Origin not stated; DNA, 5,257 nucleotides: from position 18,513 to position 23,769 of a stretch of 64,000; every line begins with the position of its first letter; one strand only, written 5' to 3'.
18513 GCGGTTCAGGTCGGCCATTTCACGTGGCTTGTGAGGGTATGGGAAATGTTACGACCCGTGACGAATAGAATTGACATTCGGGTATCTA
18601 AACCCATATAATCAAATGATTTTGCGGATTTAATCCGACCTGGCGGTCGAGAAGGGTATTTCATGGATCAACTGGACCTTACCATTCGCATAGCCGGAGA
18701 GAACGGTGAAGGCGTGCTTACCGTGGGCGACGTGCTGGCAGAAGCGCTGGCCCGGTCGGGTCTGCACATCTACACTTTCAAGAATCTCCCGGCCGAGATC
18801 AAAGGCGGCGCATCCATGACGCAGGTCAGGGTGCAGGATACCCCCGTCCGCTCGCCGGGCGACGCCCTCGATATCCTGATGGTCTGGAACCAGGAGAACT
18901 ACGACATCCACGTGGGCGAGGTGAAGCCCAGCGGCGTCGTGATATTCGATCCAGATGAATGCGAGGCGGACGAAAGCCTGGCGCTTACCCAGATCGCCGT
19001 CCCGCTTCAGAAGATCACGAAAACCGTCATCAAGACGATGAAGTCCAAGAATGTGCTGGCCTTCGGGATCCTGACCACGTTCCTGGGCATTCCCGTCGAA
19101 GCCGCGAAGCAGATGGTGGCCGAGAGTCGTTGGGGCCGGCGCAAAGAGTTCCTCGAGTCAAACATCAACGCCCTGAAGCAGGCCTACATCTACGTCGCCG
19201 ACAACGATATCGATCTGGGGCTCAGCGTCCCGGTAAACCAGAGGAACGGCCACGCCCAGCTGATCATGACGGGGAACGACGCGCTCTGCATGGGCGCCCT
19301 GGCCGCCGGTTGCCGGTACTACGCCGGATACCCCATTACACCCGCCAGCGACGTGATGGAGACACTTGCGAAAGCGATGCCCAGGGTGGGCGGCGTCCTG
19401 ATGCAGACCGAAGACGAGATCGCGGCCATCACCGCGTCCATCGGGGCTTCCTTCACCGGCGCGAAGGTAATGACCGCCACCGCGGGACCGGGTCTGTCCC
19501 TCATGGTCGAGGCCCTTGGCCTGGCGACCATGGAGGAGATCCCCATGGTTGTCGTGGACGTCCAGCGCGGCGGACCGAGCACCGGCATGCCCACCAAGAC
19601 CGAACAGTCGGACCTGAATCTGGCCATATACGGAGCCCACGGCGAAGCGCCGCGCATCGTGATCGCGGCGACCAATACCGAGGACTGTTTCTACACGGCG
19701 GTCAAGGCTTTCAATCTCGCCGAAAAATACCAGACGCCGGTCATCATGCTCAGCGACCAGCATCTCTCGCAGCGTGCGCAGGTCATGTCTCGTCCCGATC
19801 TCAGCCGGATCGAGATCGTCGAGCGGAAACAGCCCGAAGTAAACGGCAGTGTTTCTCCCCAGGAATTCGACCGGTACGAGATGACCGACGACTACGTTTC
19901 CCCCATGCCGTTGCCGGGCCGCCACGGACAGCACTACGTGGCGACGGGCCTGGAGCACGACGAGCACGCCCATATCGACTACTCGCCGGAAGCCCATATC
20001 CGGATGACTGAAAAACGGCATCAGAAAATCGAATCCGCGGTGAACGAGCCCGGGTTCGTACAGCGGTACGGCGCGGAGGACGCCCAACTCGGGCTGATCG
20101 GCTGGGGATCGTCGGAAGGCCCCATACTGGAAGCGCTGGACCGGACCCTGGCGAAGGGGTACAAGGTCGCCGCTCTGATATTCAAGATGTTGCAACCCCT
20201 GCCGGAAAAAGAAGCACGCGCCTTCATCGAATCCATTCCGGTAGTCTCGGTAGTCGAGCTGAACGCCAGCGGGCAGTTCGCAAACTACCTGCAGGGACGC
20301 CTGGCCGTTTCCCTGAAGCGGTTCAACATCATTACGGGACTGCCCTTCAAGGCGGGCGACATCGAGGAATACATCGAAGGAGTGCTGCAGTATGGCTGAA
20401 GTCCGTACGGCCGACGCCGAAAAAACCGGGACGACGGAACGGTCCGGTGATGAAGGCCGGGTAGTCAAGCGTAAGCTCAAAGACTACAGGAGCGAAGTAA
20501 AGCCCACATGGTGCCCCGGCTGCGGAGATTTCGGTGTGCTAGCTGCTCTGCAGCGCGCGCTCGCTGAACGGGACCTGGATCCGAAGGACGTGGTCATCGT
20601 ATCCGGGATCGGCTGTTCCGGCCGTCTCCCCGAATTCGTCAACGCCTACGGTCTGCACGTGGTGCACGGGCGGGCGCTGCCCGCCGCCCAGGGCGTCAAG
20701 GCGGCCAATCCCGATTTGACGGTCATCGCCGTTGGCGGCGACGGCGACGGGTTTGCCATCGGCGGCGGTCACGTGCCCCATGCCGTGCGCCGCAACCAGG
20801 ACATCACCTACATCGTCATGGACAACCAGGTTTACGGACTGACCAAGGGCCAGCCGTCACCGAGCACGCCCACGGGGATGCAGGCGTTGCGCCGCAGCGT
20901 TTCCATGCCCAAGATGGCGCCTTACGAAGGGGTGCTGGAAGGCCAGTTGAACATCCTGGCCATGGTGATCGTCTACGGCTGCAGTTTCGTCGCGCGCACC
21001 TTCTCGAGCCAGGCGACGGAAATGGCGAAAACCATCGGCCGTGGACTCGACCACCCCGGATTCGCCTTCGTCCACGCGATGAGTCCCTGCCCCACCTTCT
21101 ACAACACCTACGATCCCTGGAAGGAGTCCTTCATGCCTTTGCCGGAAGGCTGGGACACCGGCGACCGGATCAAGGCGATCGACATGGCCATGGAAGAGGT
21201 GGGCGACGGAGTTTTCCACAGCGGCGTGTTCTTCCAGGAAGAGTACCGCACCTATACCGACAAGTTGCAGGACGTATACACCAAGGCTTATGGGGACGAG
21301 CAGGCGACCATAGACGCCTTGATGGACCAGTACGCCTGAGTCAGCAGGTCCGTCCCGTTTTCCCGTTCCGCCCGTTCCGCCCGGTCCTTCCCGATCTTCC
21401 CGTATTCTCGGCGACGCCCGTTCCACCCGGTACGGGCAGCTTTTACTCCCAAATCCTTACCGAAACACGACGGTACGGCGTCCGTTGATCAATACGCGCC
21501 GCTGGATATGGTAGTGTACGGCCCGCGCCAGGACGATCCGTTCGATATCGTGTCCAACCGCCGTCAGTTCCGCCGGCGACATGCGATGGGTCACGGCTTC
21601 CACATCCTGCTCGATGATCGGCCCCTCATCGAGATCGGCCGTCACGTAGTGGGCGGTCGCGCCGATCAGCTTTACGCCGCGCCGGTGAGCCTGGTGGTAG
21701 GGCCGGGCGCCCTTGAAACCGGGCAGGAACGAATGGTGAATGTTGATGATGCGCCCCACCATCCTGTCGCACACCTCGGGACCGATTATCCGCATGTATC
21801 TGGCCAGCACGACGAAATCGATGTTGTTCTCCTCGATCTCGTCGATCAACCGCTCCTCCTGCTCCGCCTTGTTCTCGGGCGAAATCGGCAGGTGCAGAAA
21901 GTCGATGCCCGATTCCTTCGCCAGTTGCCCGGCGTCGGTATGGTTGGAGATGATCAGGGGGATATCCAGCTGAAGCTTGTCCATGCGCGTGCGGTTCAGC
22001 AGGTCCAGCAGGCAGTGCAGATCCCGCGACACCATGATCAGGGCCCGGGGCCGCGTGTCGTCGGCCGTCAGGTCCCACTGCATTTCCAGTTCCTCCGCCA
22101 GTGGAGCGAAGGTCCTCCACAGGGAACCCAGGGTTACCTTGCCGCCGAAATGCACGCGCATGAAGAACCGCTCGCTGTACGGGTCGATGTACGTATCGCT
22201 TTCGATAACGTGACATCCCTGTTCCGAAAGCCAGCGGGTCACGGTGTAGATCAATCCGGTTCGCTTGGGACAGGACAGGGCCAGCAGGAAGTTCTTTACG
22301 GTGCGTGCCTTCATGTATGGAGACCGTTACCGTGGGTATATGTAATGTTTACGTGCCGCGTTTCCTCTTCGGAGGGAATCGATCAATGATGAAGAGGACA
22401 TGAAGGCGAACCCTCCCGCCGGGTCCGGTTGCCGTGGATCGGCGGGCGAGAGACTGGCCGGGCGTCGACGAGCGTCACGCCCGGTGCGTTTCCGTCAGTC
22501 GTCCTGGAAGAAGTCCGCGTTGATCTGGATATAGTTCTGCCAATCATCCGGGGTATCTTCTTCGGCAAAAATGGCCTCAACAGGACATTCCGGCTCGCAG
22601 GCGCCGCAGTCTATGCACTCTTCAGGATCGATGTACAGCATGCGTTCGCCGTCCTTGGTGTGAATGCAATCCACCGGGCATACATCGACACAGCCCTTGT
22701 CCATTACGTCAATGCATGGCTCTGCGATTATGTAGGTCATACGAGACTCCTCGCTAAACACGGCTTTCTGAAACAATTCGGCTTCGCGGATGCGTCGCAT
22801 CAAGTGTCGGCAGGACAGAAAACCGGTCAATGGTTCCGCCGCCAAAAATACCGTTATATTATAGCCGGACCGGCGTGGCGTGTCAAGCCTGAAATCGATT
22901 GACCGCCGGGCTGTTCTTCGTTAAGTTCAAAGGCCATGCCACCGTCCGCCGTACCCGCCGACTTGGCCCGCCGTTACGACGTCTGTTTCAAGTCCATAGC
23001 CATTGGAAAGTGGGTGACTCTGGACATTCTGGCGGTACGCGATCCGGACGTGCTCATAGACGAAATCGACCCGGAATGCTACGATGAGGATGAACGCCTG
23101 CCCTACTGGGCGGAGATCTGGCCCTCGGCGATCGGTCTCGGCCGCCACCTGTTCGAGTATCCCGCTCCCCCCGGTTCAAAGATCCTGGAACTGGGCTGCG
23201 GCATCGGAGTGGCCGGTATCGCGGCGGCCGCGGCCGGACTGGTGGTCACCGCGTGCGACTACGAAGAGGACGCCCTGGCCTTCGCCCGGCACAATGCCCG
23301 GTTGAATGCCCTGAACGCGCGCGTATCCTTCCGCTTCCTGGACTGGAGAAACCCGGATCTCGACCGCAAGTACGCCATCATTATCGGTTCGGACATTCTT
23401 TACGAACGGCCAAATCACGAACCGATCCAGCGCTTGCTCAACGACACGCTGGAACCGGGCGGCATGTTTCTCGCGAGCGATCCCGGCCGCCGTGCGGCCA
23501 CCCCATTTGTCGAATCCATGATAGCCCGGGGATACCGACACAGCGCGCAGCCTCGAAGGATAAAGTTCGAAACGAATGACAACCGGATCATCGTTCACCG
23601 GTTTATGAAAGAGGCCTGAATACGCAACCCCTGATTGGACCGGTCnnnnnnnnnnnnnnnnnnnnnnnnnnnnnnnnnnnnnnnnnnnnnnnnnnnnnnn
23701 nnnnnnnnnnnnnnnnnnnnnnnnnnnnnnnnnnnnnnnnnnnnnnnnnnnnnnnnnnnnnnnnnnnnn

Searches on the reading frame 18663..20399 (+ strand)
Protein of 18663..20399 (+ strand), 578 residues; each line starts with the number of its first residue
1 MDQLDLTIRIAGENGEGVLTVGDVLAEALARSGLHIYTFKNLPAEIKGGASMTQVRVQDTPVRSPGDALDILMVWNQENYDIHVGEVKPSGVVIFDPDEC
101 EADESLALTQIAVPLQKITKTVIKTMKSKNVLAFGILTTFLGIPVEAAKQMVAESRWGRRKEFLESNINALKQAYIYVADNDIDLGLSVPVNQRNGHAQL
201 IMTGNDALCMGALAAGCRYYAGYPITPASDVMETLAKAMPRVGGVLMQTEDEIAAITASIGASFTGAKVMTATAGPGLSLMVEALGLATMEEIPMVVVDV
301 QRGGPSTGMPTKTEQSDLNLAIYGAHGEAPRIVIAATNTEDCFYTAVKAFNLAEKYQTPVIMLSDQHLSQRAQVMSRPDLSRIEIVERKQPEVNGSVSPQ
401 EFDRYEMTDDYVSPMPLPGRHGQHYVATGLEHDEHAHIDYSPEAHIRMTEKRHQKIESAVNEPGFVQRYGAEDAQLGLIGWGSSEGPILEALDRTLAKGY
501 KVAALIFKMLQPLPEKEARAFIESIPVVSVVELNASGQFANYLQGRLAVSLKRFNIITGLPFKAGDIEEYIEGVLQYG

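Call 57: search_protein_families(library=pfam, proteins=[window:18663-20399:+], max_evalue=0.0001)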
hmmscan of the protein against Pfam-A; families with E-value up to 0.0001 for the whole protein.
window:18663-20399:+ (578 aa): 4 families
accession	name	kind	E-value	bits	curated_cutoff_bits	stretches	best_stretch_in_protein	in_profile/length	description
PF01855.24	POR_N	-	5e-62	210.1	27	1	211-450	2-230/231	Pyruvate flavodoxin/ferredoxin oxidoreductase, thiamine diP-bdg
PF01558.24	POR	-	2.3e-28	99.9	27.4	1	15-175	2-172/173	Pyruvate ferredoxin/flavodoxin oxidoreductase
PF02776.23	TPP_enzyme_N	-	6.4e-06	26.4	26.8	1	202-311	1-107/119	Thiamine pyrophosphate enzyme, N-terminal TPP binding domain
PF17147.9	PFOR_II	-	7.1e-05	23.5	27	0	474-541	1-72/102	Pyruvate:ferredoxin oxidoreductase core domain II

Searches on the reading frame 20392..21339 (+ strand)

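Call 57: search_protein_families(library=pfam, proteins=[window:20392-21339:+], max_evalue=0.0001)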
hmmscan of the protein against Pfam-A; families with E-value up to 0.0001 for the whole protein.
window:20392-21339:+ (315 aa): 2 families
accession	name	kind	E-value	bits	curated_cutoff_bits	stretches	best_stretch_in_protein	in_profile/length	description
PF02775.26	TPP_enzyme_C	-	2.3e-28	99.3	21.9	1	73-228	2-150/151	Thiamine pyrophosphate enzyme, C-terminal TPP binding domain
PF12367.13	PFO_beta_C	-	8.2e-08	32.6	24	1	233-294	1-63/66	Pyruvate ferredoxin oxidoreductase beta subunit C terminal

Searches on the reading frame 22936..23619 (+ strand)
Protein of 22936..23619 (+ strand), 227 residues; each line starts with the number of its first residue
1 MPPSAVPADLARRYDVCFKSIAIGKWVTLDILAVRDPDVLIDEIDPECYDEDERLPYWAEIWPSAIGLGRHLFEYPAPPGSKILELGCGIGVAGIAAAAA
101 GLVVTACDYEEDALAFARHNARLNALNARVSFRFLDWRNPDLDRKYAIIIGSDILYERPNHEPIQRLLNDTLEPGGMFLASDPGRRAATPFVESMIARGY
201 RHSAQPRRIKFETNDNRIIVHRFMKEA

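Call 57: search_protein_families(library=pfam, proteins=[window:22936-23619:+], max_evalue=0.0001)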
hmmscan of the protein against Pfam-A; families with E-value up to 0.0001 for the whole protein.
window:22936-23619:+ (227 aa): 8 families
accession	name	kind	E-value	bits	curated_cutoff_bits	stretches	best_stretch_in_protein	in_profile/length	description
PF10294.15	Methyltransf_16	-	4.1e-14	53.2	21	1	61-185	21-160/174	Lysine methyltransferase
PF13847.12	Methyltransf_31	-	1.9e-11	44.3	27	1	80-187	4-116/145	Methyltransferase domain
PF13649.12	Methyltransf_25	-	1.3e-08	35.9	27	1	83-176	1-97/97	Methyltransferase domain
PF05175.20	MTS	-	5.8e-08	33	23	1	79-150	31-103/170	Methyltransferase small domain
PF06325.19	PrmA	-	1.7e-07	31.5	22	1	79-179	161-257/296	Ribosomal protein L11 methyltransferase (PrmA)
PF08242.18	Methyltransf_12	-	9.4e-07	29.9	30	1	84-178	1-98/98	Methyltransferase domain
PF13489.12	Methyltransf_23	-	9.6e-07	29.1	27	1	74-187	18-123/164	Methyltransferase domain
PF03848.20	TehB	-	4.4e-06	26.7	20.4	1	81-155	32-105/193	Tellurite resistance protein TehB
